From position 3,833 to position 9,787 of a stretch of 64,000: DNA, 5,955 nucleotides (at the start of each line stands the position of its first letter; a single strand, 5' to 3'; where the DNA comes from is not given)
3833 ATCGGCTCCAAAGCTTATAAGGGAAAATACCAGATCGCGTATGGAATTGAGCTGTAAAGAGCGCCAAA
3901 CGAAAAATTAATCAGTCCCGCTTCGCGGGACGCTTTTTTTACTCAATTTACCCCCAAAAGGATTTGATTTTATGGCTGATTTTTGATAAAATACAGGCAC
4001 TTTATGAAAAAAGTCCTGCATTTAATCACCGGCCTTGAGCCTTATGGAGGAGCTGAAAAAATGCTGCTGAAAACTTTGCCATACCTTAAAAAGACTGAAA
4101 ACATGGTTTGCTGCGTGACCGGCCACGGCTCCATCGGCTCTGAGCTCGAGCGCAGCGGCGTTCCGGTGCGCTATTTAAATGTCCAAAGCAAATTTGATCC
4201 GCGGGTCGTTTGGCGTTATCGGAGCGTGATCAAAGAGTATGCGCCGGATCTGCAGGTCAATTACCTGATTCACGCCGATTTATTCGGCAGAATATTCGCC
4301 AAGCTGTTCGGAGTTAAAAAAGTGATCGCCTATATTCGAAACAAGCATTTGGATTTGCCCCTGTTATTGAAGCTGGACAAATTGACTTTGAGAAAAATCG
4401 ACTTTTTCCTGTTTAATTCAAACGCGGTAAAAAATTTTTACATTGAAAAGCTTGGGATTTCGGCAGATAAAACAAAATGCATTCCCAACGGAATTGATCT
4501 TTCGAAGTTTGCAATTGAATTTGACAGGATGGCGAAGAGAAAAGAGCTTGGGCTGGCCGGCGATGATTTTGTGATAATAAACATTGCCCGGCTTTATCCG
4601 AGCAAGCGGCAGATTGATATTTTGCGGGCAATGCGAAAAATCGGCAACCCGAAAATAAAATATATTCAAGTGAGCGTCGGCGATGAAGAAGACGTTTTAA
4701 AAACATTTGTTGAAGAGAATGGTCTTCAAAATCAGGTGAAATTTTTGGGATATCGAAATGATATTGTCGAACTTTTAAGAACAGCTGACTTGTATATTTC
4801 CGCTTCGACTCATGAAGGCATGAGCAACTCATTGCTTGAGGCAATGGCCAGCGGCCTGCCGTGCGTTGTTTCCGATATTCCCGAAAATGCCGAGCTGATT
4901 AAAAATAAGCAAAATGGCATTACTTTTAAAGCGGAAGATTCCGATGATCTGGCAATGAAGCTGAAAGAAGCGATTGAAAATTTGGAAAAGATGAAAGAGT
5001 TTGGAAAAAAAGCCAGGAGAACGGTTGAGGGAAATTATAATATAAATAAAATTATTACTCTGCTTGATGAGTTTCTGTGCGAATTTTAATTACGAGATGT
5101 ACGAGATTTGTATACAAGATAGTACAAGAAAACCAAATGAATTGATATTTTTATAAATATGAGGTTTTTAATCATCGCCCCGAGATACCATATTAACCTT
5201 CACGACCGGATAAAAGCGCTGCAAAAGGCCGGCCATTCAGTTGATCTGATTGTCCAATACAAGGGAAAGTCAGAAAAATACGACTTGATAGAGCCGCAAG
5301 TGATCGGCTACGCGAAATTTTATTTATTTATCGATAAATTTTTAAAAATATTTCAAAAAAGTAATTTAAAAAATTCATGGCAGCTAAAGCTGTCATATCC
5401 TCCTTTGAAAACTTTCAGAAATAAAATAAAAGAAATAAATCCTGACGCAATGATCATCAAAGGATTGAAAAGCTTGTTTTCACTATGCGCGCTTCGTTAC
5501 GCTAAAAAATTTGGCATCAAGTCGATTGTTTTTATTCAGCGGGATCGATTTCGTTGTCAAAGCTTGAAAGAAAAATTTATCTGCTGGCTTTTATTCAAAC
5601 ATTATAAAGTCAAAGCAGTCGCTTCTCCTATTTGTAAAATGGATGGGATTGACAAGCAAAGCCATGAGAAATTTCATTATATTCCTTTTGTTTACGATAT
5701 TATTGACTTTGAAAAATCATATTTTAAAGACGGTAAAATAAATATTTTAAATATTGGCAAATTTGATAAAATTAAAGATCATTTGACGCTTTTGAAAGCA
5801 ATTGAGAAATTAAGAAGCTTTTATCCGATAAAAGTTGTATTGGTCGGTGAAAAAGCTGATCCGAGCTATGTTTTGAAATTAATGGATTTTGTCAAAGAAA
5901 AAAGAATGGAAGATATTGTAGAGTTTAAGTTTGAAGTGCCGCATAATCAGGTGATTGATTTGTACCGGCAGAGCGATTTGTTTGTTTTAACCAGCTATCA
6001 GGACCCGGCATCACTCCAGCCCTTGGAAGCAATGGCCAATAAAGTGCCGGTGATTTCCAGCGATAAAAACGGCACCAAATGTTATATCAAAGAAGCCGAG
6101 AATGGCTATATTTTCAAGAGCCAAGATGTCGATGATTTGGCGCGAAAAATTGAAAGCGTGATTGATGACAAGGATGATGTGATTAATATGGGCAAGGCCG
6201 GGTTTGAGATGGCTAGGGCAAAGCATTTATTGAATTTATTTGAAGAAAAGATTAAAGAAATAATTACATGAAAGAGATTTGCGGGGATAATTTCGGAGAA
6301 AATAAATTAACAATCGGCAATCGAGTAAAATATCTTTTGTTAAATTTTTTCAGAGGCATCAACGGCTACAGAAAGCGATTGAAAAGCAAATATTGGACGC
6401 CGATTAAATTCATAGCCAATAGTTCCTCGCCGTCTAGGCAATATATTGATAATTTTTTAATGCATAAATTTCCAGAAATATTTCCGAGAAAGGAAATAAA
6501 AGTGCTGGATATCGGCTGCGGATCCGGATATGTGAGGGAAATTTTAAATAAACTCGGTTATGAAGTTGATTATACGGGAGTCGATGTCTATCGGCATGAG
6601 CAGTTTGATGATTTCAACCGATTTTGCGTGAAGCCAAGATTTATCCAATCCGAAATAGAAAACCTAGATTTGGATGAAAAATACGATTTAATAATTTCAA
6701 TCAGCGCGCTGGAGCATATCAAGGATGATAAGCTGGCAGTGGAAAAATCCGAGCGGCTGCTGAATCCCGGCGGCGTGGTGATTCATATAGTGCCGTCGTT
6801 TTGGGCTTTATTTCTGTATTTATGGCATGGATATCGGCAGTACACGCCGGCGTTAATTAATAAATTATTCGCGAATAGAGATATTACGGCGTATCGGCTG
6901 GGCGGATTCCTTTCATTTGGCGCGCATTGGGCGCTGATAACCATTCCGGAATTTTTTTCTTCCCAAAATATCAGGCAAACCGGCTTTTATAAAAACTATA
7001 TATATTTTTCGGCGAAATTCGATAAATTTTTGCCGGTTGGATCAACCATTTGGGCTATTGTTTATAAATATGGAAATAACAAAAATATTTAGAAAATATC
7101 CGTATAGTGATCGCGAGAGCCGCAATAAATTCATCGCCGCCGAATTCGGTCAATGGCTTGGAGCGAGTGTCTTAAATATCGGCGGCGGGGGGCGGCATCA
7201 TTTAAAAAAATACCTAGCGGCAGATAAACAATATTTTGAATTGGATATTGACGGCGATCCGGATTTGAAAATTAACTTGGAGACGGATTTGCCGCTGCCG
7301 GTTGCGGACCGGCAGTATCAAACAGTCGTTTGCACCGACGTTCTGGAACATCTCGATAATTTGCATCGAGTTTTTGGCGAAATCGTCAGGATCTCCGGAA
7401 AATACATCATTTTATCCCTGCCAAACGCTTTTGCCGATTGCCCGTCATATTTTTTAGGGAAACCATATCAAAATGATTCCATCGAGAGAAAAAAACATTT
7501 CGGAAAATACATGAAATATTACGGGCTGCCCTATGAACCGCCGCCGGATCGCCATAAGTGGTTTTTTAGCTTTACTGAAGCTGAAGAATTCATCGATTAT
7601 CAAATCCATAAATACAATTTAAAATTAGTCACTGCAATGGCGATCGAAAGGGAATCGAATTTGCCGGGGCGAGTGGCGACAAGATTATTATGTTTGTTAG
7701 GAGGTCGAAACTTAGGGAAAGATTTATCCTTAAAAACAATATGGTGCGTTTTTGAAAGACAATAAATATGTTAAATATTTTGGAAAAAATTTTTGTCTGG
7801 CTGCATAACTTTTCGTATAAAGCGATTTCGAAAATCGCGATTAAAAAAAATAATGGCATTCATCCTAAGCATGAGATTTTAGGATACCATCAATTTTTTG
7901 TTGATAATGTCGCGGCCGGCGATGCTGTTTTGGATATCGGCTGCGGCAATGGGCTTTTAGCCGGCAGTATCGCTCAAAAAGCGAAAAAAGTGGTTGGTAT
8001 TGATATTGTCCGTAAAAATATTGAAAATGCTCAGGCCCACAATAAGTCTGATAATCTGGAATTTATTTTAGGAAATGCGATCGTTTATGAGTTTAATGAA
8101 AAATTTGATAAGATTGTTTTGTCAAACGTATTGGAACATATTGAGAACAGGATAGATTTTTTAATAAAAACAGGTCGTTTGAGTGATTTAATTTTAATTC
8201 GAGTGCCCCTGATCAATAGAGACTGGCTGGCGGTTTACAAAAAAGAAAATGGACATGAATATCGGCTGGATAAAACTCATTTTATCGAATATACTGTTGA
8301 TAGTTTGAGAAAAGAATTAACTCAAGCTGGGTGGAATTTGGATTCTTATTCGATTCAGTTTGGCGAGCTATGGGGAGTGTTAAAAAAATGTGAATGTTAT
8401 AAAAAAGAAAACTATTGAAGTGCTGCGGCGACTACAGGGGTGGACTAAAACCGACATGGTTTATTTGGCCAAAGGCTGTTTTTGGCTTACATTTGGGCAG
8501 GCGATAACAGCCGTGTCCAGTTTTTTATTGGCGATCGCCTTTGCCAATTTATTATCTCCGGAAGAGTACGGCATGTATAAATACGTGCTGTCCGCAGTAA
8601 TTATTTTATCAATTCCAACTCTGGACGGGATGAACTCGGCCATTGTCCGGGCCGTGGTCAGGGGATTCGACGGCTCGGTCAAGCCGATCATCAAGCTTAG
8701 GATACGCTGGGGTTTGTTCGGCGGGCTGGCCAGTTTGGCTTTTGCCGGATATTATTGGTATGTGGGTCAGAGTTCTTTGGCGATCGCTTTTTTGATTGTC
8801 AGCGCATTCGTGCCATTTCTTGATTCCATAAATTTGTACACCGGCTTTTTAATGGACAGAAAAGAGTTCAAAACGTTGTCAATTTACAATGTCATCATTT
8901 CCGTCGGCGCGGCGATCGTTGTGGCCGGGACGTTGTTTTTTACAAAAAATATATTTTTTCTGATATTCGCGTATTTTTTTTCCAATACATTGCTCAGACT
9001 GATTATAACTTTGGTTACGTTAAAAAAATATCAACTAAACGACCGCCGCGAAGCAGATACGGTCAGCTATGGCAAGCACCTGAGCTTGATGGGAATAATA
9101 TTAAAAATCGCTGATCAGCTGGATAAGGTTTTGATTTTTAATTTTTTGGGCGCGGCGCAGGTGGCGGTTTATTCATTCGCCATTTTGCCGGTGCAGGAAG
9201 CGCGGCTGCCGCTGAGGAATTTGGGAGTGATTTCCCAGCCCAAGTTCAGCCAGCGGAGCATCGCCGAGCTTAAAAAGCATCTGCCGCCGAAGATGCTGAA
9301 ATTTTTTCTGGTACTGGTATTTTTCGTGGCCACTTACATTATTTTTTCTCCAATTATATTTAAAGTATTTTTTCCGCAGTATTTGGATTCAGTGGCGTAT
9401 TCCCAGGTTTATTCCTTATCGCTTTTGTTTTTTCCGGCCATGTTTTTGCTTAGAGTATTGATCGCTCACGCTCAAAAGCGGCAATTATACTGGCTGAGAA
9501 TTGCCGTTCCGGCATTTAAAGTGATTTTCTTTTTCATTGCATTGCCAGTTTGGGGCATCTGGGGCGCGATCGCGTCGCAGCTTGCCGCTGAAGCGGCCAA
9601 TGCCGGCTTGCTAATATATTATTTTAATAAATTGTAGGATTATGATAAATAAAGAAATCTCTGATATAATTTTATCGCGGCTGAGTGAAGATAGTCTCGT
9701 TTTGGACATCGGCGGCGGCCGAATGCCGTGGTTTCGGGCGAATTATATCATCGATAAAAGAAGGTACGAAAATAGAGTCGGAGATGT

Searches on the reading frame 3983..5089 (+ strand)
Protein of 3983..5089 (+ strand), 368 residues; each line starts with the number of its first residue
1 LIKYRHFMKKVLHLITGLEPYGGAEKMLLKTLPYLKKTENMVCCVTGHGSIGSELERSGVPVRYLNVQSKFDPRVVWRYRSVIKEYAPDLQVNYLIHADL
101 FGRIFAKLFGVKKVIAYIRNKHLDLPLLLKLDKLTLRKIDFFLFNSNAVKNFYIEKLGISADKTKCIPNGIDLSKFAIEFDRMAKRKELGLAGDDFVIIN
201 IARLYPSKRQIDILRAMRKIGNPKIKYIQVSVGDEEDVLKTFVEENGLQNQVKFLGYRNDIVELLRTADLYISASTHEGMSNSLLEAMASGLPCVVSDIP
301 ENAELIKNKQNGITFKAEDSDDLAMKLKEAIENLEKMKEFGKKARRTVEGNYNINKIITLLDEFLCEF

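Call 9: search_protein_families(library=pfam, proteins=[window:3983-5089:+], max_evalue=0.001)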
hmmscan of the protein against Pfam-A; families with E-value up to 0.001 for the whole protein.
window:3983-5089:+ (368 aa): 7 families
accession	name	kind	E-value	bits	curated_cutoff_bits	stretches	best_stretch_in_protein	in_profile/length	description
PF00534.26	Glycos_transf_1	-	4.7e-37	127.6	26.4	1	183-346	3-171/172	Glycosyl transferases group 1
PF13692.12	Glyco_trans_1_4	-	2.5e-29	102.8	27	1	196-333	2-142/142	Glycosyl transferases group 1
PF13439.12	Glyco_transf_4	-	7.8e-12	46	28.5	1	21-174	1-169/170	Glycosyltransferase Family 4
PF13579.12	Glyco_trans_4_4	-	7.9e-08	33.2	29.7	1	22-170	1-158/158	Glycosyl transferase 4-like domain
PF13524.12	Glyco_trans_1_2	-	5e-06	27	25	1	257-358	37-139/144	Glycosyl transferase-like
PF20706.3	GT4-conflict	-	2e-05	24.2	26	1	254-348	268-372/385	Family 4 Glycosyltransferase in conflict systems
PF04101.22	Glyco_tran_28_C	-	0.00017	22.1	22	1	232-342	37-148/166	Glycosyltransferase family 28 C-terminal domain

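Call 33: find_encoding_contigs(protein=window:3983-5089:+, flank=10000, max_places=3)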
Protein window:3983-5089:+ (368 aa): no gene with exactly this product is on record in the collection.

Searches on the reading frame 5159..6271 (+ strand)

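Call 9: search_protein_families(library=pfam, proteins=[window:5159-6271:+], max_evalue=0.001)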
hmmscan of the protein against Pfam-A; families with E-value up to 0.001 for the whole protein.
window:5159-6271:+ (370 aa): 4 families
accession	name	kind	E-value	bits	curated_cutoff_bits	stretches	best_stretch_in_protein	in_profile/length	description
PF00534.26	Glycos_transf_1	-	9e-34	116.9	26.4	1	183-349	5-170/172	Glycosyl transferases group 1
PF13692.12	Glyco_trans_1_4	-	1e-22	81.3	27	1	195-337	3-142/142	Glycosyl transferases group 1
PF13524.12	Glyco_trans_1_2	-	1.8e-09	38.1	25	1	215-357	6-134/144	Glycosyl transferase-like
PF20706.3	GT4-conflict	-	3.4e-07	30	26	1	190-340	194-360/385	Family 4 Glycosyltransferase in conflict systems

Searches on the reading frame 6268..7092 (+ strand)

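Call 9: search_protein_families(library=pfam, proteins=[window:6268-7092:+], max_evalue=0.001)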
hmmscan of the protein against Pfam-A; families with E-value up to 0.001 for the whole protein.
window:6268-7092:+ (274 aa): 7 families
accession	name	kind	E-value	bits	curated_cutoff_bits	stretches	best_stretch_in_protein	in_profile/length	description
PF13489.12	Methyltransf_23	-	2.4e-16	60.3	27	1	59-176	4-119/164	Methyltransferase domain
PF08241.18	Methyltransf_11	-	6.6e-14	52.8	21.2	1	80-172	1-94/95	Methyltransferase domain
PF13847.12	Methyltransf_31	-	2.1e-12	47.4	27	1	74-172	2-108/145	Methyltransferase domain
PF08242.18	Methyltransf_12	-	4.1e-12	47.1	30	1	80-171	1-98/98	Methyltransferase domain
PF13649.12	Methyltransf_25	-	5.1e-12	46.8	27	1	79-169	1-97/97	Methyltransferase domain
PF03848.20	TehB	-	5.7e-06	26.3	20.4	1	76-169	31-128/193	Tellurite resistance protein TehB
PF02353.26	CMAS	-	3.2e-05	23.8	27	1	78-172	65-163/273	Mycolic acid cyclopropane synthetase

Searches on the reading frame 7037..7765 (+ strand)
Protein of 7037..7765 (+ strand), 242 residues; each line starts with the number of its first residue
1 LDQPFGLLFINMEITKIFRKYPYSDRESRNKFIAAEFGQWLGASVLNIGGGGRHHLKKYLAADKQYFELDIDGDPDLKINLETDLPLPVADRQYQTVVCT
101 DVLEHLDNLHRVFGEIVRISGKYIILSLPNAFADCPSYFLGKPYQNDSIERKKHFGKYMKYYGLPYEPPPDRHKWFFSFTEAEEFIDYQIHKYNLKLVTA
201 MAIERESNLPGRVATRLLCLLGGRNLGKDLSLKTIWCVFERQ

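Call 9: search_protein_families(library=pfam, proteins=[window:7037-7765:+], max_evalue=0.001)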
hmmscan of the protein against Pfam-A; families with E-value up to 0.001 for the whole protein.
window:7037-7765:+ (242 aa): 2 families
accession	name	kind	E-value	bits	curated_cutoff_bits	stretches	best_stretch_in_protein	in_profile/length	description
PF13489.12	Methyltransf_23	-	8.7e-06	26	27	1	41-146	22-136/164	Methyltransferase domain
PF08241.18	Methyltransf_11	-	0.00031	21.8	21.2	1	86-119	53-86/95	Methyltransferase domain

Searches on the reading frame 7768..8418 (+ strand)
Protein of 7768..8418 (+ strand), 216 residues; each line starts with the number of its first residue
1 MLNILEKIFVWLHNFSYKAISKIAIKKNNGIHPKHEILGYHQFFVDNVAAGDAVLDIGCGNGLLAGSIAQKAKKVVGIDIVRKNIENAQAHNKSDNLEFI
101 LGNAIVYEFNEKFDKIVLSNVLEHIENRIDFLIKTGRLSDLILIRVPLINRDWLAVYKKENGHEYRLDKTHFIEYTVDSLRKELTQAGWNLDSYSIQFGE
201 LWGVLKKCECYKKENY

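Call 9: search_protein_families(library=pfam, proteins=[window:7768-8418:+], max_evalue=0.001)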
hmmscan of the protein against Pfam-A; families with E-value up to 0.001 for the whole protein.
window:7768-8418:+ (216 aa): 17 families
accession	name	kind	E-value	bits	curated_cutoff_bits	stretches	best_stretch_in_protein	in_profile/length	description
PF13489.12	Methyltransf_23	-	9.7e-15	55.1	27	1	42-193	14-163/164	Methyltransferase domain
PF13649.12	Methyltransf_25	-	7.8e-14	52.6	27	1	54-127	1-79/97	Methyltransferase domain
PF13847.12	Methyltransf_31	-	1.1e-13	51.5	27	1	51-129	4-91/145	Methyltransferase domain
PF08241.18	Methyltransf_11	-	1.3e-13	51.8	21.2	1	55-132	1-80/95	Methyltransferase domain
PF08242.18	Methyltransf_12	-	5.6e-11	43.5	30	1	55-135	1-88/98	Methyltransferase domain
PF02353.26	CMAS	-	4.4e-07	29.9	27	1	47-127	59-142/273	Mycolic acid cyclopropane synthetase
PF05175.20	MTS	-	4.5e-07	30.1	23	1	25-117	4-103/170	Methyltransferase small domain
PF06325.19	PrmA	-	7.5e-07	29.4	22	1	48-125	159-238/296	Ribosomal protein L11 methyltransferase (PrmA)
PF05401.17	NodS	-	1e-06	29.2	24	1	53-130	46-124/201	Nodulation protein S (NodS)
PF07021.18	MetW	-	2.5e-05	24.4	21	1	44-147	7-110/193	Methionine biosynthesis protein MetW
PF01135.25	PCMT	-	0.00016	21.9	20.3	1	44-162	68-189/210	Protein-L-isoaspartate(D-aspartate) O-methyltransferase (PCMT)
PF00398.26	RrnaAD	-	0.00016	21.3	24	1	47-119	27-105/263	Ribosomal RNA adenine dimethylase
PF02390.23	Methyltransf_4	-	0.00028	20.8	24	1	53-120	4-75/173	Putative methyltransferase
PF01209.24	Ubie_methyltran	-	0.00048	20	20.1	1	45-123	42-127/233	ubiE/COQ5 methyltransferase family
PF12847.13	Methyltransf_18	-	0.00062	20.2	27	0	45-104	9-74/151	Methyltransferase domain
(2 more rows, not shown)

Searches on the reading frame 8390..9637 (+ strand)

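Call 9: search_protein_families(library=pfam, proteins=[window:8390-9637:+], max_evalue=0.001)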
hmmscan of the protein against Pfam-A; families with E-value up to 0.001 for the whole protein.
window:8390-9637:+ (415 aa): 2 families
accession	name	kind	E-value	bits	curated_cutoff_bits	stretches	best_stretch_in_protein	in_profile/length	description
PF01943.22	Polysacc_synt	-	2.8e-16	60.2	28.2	1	26-264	1-247/274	Polysaccharide biosynthesis protein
PF13440.11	Polysacc_synt_3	-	2.1e-10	40.8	23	1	52-265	3-218/293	Polysaccharide biosynthesis protein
